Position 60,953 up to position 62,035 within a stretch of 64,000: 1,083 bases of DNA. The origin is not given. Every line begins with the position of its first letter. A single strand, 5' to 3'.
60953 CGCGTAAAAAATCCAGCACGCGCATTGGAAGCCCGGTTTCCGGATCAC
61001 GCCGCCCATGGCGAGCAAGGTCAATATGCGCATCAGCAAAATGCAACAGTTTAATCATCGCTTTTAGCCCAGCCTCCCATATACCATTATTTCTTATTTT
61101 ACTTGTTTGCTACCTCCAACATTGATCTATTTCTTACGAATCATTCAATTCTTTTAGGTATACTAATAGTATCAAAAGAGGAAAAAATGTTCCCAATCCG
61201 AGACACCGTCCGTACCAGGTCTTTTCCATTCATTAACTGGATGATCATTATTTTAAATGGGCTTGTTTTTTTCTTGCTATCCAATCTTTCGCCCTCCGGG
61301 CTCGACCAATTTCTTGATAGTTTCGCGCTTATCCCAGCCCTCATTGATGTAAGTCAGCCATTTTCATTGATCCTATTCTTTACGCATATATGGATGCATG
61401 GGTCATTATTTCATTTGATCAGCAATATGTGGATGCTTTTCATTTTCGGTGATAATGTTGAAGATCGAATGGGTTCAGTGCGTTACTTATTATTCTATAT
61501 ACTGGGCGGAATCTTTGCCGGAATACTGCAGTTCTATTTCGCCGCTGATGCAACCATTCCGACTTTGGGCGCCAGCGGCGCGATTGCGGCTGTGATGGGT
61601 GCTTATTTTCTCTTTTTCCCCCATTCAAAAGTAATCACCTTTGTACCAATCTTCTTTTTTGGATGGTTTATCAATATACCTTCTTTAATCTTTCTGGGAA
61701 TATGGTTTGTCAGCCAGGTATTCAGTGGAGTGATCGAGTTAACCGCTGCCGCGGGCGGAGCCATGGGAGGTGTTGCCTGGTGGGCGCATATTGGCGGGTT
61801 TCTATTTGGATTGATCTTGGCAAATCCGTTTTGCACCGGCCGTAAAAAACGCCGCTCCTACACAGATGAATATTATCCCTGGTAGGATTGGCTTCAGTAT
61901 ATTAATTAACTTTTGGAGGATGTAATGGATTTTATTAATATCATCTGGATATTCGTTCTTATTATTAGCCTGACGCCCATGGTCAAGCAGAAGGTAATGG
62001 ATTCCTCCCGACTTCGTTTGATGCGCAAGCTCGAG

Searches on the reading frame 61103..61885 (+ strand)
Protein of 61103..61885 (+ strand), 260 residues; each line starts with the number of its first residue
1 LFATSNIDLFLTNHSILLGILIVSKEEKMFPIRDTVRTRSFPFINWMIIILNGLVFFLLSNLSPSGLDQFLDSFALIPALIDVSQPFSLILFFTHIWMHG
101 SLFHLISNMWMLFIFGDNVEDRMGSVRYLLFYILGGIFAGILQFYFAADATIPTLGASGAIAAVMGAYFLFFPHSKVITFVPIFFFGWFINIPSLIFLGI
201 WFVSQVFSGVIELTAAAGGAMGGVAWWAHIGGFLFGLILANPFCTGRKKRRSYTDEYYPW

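Call 34: search_protein_families(library=pfam, proteins=[window:61103-61885:+], max_evalue=0.001)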
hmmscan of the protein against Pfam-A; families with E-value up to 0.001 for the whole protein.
window:61103-61885:+ (260 aa): 1 family
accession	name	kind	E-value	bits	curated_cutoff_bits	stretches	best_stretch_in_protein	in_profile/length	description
PF01694.28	Rhomboid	-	9.4e-34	117.1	22.6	1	90-242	5-139/143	Rhomboid domain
